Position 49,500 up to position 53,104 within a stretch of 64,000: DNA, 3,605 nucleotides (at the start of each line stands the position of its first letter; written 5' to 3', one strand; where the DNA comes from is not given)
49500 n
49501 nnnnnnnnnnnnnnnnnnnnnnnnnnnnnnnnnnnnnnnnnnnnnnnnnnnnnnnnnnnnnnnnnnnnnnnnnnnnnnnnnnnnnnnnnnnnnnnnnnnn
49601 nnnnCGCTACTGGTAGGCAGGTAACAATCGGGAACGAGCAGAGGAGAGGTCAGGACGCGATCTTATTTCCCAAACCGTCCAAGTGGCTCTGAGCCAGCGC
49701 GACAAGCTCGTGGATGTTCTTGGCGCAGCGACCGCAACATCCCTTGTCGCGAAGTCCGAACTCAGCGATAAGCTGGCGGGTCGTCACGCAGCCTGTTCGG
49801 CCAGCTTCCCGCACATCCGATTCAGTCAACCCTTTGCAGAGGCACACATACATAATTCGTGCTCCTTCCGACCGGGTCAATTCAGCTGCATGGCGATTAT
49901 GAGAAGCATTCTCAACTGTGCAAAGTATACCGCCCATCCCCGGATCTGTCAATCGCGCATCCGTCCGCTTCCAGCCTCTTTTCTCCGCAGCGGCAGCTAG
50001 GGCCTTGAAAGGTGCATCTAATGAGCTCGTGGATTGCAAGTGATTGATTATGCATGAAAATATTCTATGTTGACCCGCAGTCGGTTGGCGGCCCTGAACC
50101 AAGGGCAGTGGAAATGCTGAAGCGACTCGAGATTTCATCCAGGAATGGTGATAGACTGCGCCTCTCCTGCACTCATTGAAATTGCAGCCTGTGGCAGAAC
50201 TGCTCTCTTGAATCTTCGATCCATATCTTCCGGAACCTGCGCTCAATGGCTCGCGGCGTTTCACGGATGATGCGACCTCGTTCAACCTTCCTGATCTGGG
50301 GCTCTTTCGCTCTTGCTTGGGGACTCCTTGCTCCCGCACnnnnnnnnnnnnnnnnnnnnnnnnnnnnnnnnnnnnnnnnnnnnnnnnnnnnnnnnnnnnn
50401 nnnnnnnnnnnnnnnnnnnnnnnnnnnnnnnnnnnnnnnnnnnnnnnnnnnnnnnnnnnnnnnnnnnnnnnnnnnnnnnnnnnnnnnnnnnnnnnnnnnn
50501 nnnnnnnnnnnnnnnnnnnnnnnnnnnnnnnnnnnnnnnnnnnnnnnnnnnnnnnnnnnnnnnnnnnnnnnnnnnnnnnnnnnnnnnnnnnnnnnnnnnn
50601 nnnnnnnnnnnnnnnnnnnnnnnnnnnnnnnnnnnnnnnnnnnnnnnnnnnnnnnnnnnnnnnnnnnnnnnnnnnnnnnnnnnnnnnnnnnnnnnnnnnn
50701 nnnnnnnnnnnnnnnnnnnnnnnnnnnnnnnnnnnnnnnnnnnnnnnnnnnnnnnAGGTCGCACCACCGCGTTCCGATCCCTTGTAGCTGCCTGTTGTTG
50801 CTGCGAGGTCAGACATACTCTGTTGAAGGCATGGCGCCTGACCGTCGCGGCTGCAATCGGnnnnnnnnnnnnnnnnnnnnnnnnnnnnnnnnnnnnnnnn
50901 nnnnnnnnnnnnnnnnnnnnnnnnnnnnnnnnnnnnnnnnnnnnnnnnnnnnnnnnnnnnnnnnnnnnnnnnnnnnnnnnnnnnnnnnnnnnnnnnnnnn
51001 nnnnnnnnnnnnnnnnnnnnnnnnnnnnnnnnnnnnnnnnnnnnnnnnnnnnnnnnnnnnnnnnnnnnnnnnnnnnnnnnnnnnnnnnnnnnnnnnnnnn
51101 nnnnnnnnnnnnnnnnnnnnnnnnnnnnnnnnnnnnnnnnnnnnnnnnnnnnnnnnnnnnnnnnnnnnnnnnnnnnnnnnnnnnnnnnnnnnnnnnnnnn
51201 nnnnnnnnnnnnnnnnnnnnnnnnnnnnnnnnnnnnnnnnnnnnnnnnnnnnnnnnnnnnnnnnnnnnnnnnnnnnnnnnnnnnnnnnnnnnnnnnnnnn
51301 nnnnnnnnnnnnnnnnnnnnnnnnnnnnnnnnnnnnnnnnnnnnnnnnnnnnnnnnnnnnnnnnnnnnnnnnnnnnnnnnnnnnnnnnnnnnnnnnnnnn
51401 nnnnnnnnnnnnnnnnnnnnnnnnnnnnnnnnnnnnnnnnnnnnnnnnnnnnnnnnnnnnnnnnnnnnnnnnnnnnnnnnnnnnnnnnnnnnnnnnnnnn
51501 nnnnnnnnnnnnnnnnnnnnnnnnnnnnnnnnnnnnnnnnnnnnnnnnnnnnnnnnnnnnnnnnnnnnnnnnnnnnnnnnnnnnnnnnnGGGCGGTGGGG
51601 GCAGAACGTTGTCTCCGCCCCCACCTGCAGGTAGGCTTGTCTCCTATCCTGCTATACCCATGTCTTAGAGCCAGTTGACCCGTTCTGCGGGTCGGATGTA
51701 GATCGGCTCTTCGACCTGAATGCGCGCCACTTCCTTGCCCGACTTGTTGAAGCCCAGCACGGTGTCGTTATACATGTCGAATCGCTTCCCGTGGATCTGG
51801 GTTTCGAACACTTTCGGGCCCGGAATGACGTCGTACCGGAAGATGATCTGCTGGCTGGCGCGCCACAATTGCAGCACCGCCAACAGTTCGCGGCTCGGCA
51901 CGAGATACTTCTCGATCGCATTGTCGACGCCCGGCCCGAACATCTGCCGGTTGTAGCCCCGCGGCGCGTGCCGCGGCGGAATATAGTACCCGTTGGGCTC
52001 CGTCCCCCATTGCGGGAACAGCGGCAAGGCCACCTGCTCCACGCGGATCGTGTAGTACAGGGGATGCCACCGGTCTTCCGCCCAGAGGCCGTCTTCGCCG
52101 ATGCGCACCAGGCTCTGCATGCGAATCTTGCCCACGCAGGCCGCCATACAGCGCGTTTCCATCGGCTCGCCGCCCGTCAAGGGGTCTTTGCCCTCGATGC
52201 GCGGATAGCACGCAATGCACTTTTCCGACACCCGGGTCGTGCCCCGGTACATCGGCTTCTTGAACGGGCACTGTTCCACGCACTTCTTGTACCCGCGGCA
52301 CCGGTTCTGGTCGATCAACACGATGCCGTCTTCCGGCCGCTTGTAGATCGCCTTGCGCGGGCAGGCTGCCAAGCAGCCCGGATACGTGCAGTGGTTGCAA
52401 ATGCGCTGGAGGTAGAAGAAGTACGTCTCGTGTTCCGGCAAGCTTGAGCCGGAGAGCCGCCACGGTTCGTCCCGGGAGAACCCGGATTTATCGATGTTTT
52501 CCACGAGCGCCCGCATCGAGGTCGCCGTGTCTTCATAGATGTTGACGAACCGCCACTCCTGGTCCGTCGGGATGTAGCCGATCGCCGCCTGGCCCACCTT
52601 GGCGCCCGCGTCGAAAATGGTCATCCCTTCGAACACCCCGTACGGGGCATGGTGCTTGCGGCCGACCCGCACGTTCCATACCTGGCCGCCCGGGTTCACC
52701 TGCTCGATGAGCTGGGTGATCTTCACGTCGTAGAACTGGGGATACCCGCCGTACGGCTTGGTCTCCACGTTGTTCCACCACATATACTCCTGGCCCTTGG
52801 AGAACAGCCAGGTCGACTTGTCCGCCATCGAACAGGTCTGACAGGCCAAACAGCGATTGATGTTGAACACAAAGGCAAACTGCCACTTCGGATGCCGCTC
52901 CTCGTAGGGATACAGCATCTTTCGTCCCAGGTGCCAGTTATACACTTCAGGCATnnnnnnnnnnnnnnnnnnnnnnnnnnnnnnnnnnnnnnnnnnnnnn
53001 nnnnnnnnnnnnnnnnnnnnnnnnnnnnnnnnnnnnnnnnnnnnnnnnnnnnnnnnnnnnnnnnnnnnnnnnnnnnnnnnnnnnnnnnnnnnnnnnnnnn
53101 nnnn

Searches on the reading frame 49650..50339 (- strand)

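Call 5: search_protein_families(library=pfam, proteins=[window:49650-50339:-], max_evalue=0.00001)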
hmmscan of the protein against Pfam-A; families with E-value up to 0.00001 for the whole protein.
window:49650-50339:- (229 aa): 1 family
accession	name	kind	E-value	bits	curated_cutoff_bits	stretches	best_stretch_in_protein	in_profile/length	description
PF04324.20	Fer2_BFD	-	6.4e-06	26.9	26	0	164-214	1-49/50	BFD-like [2Fe-2S] binding domain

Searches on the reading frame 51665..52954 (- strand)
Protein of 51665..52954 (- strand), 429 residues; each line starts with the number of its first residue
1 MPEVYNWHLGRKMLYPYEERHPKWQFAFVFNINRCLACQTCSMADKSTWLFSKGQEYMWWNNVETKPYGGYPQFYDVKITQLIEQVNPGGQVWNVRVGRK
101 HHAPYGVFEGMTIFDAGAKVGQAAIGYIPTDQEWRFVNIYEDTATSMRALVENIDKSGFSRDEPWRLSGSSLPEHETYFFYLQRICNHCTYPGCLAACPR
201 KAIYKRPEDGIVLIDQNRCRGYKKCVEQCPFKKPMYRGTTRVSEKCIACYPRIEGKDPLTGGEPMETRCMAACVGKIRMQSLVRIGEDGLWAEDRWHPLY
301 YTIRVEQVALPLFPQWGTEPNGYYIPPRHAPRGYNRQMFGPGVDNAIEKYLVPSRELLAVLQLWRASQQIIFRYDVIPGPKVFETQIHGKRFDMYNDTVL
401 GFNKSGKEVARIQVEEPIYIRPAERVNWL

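Call 5: search_protein_families(library=pfam, proteins=[window:51665-52954:-], max_evalue=0.00001)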
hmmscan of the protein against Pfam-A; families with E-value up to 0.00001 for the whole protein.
window:51665-52954:- (429 aa): 3 families
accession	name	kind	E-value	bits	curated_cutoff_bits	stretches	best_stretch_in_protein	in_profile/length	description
PF13247.11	Fer4_11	-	1.9e-22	79.8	26.2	1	179-278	3-95/100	4Fe-4S dicluster domain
PF12838.12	Fer4_7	-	3.5e-07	31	27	1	186-232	2-51/52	4Fe-4S dicluster domain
PF13237.11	Fer4_10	-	6.5e-07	29.6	25.5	1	184-230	7-53/53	4Fe-4S dicluster domain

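Call 6: search_protein_families(library=ncbifam, proteins=[window:51665-52954:-], max_evalue=0.01)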
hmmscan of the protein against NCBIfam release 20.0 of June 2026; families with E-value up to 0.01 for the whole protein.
window:51665-52954:- (429 aa): 34 families (the best 25 are shown)
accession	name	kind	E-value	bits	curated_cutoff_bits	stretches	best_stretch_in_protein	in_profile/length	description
TIGR03478.1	DMSO_red_II_bet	subfamily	1e-68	231.6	480.7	2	176-333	121-260/321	DMSO reductase family type II enzyme, iron-sulfur subunit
NF042979.1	EthbenzDh_ebdB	equivalog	4.3e-55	187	740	2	176-335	143-284/354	ethylbenzene dehydrogenase subunit beta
TIGR01660.1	narH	equivalog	4.6e-46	157.3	524.05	2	176-282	173-271/492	nitrate reductase subunit beta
TIGR02951.1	DMSO_dmsB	equivalog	6.9e-24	84.7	214.1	1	165-258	44-137/161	DMSO/selenate family reductase complex B subunit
NF011569.0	PRK14993.1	equivalog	1.1e-19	70.8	416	1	178-281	92-186/244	tetrathionate reductase subunit TtrB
TIGR03149.1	cyt_nit_nrfC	equivalog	5.7e-15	55.3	377.6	1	171-250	81-158/225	cytochrome c nitrite reductase Fe-S protein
NF008134.0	PRK10882.1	equivalog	2.1e-13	50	263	1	174-251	101-180/329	hydrogenase 2 operon protein HybA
NF045797.1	DsrO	equivalog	2.3e-13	50.1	200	1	179-253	96-181/235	sulfate reduction electron transfer complex DsrMKJOP subunit DsrO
NF041715.1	arsenate_red_ArrB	equivalog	1.2e-11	44.6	450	1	178-232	49-102/233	arsenate respiratory reductase iron-sulfur subunit ArrB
TIGR01582.1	FDH-beta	equivalog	1.3e-11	44.1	334.7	1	181-258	88-166/283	formate dehydrogenase subunit beta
NF007382.0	PRK09898.1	equivalog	4e-11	42.8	213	1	179-249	116-186/208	ferredoxin-like protein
NF045715.1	sulf_resp_HmcB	equivalog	9.2e-11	41.4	420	1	180-256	101-180/307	sulfate respiration complex iron-sulfur protein HmcB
NF038355.1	FDH3_beta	equivalog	1.2e-09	38.4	240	1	185-245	53-112/180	formate dehydrogenase FDH3 subunit beta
NF041782.1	mnquin_red_QrcC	equivalog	1.2e-06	28.4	400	1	171-233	52-115/239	menaquinone reductase iron-sulfur cluster-binding subunit QrcC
TIGR02700.1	flavo_MJ0208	hypoth_equivalog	5.1e-06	25.9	251.35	1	181-232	145-192/234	dihydromethanopterin reductase (acceptor)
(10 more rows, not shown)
